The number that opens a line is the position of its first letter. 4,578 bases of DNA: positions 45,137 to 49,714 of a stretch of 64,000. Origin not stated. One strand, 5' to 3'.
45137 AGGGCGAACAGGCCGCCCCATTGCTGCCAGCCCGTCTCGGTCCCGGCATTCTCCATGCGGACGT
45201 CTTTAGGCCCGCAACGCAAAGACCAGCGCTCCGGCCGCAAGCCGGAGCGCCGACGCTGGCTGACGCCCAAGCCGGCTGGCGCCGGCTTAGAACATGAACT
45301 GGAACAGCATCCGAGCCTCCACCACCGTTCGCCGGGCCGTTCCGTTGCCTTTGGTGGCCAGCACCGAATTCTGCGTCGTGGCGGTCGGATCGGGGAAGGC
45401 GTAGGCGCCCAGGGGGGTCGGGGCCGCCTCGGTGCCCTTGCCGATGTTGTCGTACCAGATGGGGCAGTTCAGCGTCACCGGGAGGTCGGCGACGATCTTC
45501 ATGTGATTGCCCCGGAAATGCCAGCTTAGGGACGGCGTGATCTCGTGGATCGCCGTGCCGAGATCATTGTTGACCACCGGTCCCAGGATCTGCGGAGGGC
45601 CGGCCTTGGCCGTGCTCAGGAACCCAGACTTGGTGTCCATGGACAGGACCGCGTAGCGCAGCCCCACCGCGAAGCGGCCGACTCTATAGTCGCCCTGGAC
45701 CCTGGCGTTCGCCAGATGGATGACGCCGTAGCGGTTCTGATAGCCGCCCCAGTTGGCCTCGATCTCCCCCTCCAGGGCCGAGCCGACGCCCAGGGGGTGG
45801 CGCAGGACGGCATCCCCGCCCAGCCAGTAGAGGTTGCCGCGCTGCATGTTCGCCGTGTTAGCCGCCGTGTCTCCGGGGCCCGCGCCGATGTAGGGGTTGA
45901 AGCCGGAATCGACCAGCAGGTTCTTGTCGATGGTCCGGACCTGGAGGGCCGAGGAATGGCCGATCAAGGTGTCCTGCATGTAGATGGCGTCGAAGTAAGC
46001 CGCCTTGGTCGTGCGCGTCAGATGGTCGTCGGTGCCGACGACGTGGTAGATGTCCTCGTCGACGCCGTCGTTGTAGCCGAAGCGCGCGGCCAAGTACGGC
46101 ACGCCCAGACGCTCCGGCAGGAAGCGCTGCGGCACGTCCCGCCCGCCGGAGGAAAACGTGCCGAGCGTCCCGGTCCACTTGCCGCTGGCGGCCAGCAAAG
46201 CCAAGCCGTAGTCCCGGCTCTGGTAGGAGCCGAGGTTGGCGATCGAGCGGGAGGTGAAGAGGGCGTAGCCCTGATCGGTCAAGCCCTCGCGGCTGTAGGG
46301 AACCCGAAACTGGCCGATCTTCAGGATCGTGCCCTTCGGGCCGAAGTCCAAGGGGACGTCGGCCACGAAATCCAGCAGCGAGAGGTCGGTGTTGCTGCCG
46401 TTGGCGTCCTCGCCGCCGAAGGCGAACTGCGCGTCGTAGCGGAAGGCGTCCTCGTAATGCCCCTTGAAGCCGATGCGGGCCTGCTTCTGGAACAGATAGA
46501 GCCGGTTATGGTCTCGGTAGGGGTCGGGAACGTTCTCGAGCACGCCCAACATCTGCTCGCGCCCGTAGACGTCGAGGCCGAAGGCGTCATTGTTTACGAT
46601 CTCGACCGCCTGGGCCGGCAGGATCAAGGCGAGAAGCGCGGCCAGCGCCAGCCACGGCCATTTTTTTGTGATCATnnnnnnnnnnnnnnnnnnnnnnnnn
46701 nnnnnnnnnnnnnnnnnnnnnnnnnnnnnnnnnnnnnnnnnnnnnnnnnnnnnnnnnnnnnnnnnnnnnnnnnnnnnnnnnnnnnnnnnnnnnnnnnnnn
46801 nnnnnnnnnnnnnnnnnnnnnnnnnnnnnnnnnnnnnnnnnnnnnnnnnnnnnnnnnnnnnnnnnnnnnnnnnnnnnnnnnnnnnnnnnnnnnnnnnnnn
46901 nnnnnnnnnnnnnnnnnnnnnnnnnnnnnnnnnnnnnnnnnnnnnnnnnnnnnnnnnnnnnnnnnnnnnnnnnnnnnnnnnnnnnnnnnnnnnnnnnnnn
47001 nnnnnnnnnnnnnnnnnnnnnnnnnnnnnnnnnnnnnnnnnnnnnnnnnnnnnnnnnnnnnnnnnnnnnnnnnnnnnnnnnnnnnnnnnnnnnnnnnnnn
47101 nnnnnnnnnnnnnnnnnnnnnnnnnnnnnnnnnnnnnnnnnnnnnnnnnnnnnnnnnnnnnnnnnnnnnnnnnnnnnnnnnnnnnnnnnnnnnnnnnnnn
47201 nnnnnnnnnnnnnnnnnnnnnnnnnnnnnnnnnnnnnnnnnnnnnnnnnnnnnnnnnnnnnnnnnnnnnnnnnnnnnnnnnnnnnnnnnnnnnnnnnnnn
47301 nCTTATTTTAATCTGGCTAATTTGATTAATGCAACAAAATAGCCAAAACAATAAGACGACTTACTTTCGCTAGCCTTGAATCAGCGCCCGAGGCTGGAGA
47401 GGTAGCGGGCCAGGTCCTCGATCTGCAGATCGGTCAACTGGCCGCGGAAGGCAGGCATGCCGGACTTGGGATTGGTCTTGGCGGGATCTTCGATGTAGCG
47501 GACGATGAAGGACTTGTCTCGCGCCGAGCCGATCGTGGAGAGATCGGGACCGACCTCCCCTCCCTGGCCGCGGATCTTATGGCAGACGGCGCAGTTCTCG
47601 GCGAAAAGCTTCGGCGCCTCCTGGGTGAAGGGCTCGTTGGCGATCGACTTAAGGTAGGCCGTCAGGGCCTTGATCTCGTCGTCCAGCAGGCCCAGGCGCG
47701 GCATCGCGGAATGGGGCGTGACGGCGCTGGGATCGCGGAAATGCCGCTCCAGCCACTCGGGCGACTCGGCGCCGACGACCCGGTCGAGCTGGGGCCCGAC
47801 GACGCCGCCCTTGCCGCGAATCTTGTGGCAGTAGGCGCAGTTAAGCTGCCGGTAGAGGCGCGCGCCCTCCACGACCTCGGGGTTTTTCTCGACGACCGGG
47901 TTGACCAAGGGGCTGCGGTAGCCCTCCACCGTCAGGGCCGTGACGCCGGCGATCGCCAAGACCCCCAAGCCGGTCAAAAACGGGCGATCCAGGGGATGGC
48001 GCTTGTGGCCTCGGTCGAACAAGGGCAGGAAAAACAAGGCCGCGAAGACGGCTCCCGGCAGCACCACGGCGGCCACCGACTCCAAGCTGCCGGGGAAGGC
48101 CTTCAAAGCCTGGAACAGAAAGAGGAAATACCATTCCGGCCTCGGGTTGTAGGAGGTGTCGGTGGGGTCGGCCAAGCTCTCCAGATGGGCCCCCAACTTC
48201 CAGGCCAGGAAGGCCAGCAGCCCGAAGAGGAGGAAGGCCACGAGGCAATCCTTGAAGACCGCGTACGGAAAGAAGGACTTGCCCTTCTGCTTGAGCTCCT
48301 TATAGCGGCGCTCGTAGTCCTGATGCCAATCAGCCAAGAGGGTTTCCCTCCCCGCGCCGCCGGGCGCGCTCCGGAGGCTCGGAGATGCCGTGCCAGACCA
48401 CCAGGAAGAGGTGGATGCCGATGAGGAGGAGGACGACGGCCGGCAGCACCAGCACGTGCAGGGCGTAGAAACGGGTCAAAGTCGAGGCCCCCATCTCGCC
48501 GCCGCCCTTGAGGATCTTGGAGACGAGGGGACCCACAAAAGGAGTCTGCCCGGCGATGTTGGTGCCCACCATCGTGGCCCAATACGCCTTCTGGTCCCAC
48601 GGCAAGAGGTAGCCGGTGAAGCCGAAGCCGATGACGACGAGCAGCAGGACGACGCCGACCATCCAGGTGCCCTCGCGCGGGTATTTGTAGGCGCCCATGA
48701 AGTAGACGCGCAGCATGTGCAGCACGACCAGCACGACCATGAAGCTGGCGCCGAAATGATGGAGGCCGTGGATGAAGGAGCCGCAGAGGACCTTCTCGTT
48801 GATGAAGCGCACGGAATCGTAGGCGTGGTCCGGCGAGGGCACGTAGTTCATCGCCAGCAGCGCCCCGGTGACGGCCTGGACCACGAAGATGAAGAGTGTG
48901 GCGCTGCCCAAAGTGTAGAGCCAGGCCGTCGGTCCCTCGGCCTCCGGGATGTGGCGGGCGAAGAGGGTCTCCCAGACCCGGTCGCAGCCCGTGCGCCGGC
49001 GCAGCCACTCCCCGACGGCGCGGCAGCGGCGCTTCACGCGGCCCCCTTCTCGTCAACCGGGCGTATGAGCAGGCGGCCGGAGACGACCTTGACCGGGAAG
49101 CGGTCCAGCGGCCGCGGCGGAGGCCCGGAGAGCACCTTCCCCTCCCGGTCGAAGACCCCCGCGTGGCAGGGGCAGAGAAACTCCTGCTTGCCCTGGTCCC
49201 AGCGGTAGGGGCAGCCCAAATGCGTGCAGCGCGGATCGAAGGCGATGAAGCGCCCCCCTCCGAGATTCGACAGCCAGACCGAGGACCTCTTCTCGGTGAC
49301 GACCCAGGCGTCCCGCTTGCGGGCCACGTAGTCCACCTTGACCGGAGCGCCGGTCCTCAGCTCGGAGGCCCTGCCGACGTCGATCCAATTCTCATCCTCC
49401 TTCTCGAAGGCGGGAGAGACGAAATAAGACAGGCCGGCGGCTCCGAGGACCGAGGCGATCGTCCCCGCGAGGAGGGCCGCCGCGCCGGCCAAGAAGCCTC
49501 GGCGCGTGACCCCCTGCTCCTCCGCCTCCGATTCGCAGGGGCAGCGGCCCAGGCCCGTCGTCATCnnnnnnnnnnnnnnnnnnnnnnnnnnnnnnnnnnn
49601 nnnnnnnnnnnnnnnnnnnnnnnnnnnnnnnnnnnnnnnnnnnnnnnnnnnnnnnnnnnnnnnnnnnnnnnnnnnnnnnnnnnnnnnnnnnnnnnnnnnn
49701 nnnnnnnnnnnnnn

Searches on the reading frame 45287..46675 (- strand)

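Call 46: search_protein_families(library=pfam, proteins=[window:45287-46675:-], max_evalue=0.0001)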
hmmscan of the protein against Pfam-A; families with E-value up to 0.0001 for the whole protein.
window:45287-46675:- (462 aa): 1 family
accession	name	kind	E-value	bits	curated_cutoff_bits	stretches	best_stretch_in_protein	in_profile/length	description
PF07396.17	Porin_O_P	-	7.8e-08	32.4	20.9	1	64-174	30-142/370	Phosphate-selective porin O and P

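Call 72: search_protein_families(library=ncbifam, proteins=[window:45287-46675:-], max_evalue=0.01)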
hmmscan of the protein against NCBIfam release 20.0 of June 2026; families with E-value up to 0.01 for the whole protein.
window:45287-46675:- (462 aa): 0 families

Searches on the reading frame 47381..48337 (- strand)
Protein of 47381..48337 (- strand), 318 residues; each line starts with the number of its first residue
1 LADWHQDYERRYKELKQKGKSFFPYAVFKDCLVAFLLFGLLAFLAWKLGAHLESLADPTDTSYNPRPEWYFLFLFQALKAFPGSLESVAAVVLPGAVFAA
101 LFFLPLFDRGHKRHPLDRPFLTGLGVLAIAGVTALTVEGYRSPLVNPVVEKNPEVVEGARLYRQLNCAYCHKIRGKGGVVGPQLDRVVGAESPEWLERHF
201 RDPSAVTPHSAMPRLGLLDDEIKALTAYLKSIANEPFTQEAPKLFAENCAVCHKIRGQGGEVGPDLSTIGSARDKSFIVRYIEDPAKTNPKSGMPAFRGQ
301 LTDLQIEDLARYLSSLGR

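Call 46: search_protein_families(library=pfam, proteins=[window:47381-48337:-], max_evalue=0.0001)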
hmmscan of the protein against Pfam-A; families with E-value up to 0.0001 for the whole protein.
window:47381-48337:- (318 aa): 4 families
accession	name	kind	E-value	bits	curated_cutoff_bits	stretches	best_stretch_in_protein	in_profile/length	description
PF00034.26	Cytochrom_C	-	4e-25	89.4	21.3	2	241-316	4-89/90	Cytochrome c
PF13442.11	Cytochrome_CBB3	-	1.3e-21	77.1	27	2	241-313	6-68/68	Cytochrome C oxidase, cbb3-type, subunit III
PF02433.20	FixO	-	1.4e-12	48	29.6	1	180-222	102-144/219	Cytochrome C oxidase, mono-heme subunit/FixO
PF00032.22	Cytochrom_B_C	-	7e-10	39.5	20.7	1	56-142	2-85/102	Cytochrome b(C-terminal)/b6/petD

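Call 72: search_protein_families(library=ncbifam, proteins=[window:47381-48337:-], max_evalue=0.01)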
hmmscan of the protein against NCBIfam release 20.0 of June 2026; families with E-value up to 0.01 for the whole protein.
window:47381-48337:- (318 aa): 17 families
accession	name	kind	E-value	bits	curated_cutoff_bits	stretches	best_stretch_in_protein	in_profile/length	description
TIGR04485.1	thiosulf_SoxX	equivalog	1.5e-22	80.1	61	2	248-315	4-77/78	sulfur oxidation c-type cytochrome SoxX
TIGR02603.1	CxxCH_TIGR02603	domain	2e-19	69.9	68.15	2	244-288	9-53/134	putative heme-binding domain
NF011054.0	PRK14486.1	equivalog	1.2e-14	54.5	447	2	181-221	104-144/294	putative bifunctional cbb3-type cytochrome c oxidase subunit II/cytochrome c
TIGR04494.1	c550_PedF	equivalog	5.5e-14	52.2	122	2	245-314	58-128/133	cytochrome c-550 PedF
NF050122.1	bc1_QcrC_actin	exception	2.7e-13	49.8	200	2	238-317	41-118/253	cytochrome bc1 complex diheme cytochrome c subunit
TIGR00781.1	ccoO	equivalog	2.3e-12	47.1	200.65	2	179-221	101-143/232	cytochrome-c oxidase, cbb3-type subunit II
NF011055.0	PRK14487.1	subfamily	4.3e-12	46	218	2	180-221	108-149/212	cbb3-type cytochrome c oxidase subunit II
NF045774.1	cytochro_C551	exception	9.6e-11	41.6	118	1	238-314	39-107/110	cytochrome c551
TIGR00782.1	ccoP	equivalog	1e-10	41.4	179.95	1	149-317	96-282/285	cytochrome-c oxidase, cbb3-type subunit III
NF040971.1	cytc_ExtS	equivalog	3.7e-10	39.5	100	1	149-269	72-209/262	selenite/tellurite reduction operon c-type cytochrome lipoprotein ExtS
NF052248.1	SorU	equivalog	8.5e-10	38.7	100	1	248-312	12-71/72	SorU family sulfite dehydrogenase c-type cytochrome subunit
NF045773.1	cytochro_C550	exception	4.5e-09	36.3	125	1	239-314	50-117/118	cytochrome c550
NF045930.1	Cytc6PetJCyano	equivalog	8.3e-09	35.4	135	1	238-313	28-102/110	cytochrome c6 PetJ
NF011053.0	PRK14485.1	subfamily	1.8e-08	33.1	1080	1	179-221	590-632/716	putative bifunctional cbb3-type cytochrome c oxidase subunit I/II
NF041076.1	cyt_b_SoxC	equivalog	1.6e-07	30.6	740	1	58-151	276-371/542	proton pump complex cytochrome B SoxC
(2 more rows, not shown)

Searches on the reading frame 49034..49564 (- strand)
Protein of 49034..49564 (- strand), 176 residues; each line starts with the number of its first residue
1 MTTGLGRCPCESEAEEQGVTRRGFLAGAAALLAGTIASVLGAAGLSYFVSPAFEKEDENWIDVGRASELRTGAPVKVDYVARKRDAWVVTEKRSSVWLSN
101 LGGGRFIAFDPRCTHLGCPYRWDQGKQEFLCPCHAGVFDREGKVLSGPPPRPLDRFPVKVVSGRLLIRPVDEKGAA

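Call 46: search_protein_families(library=pfam, proteins=[window:49034-49564:-], max_evalue=0.0001)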
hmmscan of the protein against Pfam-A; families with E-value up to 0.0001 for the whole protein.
window:49034-49564:- (176 aa): 1 family
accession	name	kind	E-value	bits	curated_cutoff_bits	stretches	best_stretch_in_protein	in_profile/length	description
PF00355.32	Rieske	-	5.9e-14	52.2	20.3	1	59-157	1-88/88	Rieske [2Fe-2S] domain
